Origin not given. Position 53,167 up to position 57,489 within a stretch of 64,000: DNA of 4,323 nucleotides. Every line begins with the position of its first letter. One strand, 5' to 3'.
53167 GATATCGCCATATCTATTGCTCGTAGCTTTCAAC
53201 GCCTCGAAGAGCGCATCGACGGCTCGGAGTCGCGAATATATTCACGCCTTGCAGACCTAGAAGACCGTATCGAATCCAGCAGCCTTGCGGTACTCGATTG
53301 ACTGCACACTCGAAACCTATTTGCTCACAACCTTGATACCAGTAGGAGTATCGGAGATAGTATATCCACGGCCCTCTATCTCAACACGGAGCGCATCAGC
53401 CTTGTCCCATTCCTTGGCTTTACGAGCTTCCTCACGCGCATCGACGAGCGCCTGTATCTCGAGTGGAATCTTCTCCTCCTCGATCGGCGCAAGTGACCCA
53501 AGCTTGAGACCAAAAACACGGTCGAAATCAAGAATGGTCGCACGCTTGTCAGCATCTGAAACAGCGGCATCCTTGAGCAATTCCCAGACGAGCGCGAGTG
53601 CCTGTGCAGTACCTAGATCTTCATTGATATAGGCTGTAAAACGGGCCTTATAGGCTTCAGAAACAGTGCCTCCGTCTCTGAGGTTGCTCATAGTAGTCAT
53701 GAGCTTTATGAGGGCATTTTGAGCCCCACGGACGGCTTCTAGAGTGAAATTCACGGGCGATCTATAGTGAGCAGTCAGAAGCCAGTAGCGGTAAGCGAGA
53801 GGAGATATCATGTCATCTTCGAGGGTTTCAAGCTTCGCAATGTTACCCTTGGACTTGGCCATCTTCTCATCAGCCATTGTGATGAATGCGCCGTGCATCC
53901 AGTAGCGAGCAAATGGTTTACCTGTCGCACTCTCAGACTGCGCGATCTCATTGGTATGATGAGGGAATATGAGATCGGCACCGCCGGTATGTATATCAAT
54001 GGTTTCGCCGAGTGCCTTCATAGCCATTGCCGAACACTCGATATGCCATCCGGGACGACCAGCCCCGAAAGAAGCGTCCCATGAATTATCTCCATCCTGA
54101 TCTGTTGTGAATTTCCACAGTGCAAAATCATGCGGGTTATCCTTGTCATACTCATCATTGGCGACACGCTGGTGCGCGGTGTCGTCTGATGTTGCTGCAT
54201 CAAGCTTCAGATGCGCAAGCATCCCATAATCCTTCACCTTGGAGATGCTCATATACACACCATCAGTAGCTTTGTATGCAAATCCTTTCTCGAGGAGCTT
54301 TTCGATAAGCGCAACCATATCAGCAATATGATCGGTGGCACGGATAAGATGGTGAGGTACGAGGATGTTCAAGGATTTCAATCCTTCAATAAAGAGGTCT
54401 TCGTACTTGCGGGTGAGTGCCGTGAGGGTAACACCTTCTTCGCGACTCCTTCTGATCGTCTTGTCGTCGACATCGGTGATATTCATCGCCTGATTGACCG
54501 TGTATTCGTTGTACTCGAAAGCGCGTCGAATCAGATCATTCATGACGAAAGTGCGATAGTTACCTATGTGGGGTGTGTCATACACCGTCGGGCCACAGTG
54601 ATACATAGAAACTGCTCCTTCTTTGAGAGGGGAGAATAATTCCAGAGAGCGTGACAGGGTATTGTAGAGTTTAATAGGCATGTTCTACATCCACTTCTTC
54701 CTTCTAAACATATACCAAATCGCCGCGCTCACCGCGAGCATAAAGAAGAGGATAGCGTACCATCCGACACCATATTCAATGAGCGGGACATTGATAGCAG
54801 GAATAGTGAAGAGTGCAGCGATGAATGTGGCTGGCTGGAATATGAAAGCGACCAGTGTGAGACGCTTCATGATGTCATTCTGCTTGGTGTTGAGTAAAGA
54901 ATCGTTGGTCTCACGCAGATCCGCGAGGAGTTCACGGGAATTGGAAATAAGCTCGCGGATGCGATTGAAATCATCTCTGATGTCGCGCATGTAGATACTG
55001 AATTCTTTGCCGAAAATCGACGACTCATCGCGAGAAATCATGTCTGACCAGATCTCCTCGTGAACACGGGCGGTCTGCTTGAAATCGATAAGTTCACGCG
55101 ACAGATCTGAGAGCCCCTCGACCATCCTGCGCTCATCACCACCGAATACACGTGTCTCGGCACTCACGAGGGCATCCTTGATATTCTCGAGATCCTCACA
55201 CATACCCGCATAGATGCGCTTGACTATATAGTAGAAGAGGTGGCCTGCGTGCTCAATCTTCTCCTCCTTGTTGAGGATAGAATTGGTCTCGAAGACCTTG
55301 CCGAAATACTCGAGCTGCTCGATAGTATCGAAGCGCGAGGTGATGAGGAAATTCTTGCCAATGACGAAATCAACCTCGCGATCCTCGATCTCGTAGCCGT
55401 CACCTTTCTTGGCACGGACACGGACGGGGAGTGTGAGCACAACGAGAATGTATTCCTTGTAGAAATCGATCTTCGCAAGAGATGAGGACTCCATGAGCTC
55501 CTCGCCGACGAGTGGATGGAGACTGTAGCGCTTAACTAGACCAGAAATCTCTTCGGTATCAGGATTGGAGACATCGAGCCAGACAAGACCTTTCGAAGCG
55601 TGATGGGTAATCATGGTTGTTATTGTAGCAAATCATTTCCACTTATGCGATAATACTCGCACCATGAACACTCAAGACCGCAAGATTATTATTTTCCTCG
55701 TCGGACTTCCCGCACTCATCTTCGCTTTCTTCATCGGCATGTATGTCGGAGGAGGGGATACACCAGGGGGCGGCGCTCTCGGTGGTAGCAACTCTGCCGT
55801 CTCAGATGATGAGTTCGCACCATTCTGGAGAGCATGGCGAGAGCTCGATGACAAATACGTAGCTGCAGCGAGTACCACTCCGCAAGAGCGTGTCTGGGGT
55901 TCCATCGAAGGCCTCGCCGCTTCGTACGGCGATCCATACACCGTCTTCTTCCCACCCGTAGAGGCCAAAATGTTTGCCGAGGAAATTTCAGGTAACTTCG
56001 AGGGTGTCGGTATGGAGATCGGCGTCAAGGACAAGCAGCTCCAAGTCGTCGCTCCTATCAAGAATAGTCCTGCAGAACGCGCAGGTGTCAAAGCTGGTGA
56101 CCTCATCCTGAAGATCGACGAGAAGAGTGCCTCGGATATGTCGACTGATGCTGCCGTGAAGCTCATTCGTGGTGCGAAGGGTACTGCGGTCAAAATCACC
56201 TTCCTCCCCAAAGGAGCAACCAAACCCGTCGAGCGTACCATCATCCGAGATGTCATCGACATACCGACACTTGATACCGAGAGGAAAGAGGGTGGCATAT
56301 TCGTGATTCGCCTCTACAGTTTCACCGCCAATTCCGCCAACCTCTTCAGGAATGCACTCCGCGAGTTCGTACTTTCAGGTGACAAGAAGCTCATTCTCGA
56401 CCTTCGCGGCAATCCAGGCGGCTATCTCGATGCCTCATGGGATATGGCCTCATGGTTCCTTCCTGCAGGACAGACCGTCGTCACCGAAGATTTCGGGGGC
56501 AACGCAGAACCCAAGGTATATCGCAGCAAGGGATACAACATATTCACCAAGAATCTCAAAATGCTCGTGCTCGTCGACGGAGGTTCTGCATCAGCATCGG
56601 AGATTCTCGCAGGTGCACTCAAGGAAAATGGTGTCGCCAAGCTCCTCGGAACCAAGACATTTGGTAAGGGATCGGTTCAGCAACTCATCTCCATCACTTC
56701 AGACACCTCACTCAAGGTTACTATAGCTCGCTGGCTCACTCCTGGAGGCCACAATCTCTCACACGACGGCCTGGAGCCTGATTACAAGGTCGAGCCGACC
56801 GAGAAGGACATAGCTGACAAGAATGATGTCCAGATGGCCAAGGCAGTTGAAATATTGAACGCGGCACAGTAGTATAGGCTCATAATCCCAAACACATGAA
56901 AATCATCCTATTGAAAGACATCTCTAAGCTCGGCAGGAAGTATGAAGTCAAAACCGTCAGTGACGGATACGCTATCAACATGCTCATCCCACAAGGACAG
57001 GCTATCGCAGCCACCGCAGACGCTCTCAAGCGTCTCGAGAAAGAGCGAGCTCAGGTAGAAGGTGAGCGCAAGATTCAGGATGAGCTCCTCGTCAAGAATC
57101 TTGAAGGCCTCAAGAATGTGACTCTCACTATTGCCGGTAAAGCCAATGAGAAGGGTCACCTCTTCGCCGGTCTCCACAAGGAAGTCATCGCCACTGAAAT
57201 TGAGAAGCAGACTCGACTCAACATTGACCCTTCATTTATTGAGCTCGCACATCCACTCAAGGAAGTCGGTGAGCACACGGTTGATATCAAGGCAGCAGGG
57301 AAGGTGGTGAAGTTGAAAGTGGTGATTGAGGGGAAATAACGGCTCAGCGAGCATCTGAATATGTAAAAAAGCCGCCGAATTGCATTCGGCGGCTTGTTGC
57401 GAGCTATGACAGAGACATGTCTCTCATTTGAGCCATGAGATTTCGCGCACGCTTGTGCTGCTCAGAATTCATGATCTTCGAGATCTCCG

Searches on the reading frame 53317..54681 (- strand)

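Call 49: search_protein_families(library=pfam, proteins=[window:53317-54681:-], max_evalue=0.00001)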
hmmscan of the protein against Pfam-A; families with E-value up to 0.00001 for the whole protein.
window:53317-54681:- (454 aa): 3 families
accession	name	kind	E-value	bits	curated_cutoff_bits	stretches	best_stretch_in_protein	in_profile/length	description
PF01406.26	tRNA-synt_1e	-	1.5e-99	333.6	27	1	16-321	2-300/301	tRNA synthetases class I (C) catalytic domain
PF09334.17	tRNA-synt_1g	-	1.8e-08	34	20.1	0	238-323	292-377/391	tRNA synthetases class I (M)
PF23493.1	CysS_C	-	4.2e-08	33.6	23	1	404-447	3-46/51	Cysteinyl-tRNA ligase anticodon binding domain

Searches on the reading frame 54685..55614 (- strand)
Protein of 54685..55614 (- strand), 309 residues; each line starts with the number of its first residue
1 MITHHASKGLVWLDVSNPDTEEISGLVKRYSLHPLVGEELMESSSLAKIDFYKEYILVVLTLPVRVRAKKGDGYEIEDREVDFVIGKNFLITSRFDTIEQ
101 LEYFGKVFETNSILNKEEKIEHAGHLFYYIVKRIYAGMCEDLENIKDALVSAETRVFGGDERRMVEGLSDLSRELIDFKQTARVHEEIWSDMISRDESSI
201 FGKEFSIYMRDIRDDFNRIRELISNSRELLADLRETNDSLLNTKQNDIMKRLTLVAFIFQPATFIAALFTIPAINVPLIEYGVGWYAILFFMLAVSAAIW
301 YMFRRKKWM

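Call 49: search_protein_families(library=pfam, proteins=[window:54685-55614:-], max_evalue=0.00001)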
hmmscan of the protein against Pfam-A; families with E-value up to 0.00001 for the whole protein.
window:54685-55614:- (309 aa): 1 family
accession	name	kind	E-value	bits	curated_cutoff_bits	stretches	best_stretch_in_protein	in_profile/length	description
PF01544.23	CorA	-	7.8e-49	167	27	1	8-305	2-292/292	CorA-like Mg2+ transporter protein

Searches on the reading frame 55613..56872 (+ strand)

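Call 49: search_protein_families(library=pfam, proteins=[window:55613-56872:+], max_evalue=0.00001)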
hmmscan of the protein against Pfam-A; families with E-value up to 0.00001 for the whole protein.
window:55613-56872:+ (419 aa): 4 families
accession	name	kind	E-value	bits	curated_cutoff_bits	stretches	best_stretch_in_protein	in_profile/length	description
PF03572.23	Peptidase_S41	-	2.1e-45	154.7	24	1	231-393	4-165/165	Peptidase family S41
PF17820.7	PDZ_6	-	8.7e-13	48.2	27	1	145-197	2-52/54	PDZ domain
PF00595.29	PDZ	-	2.7e-10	40.9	23.2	1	130-195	10-78/81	PDZ domain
PF13180.12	PDZ_2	-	1.5e-08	35.2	27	1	134-206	5-76/80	PDZ domain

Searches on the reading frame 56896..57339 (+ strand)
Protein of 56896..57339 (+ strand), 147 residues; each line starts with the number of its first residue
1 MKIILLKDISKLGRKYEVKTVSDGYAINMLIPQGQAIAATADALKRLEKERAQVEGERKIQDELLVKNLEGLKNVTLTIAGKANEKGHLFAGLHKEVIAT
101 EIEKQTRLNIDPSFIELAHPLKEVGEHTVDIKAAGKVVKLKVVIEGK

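Call 49: search_protein_families(library=pfam, proteins=[window:56896-57339:+], max_evalue=0.00001)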
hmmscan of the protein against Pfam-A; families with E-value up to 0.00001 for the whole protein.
window:56896-57339:+ (147 aa): 2 families
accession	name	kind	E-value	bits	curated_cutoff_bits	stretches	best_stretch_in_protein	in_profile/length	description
PF01281.25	Ribosomal_L9_N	-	6.4e-19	67.7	20.7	1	1-47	1-47/47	Ribosomal protein L9, N-terminal domain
PF03948.19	Ribosomal_L9_C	-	4.7e-13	49.8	23.2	1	70-144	8-84/86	Ribosomal protein L9, C-terminal domain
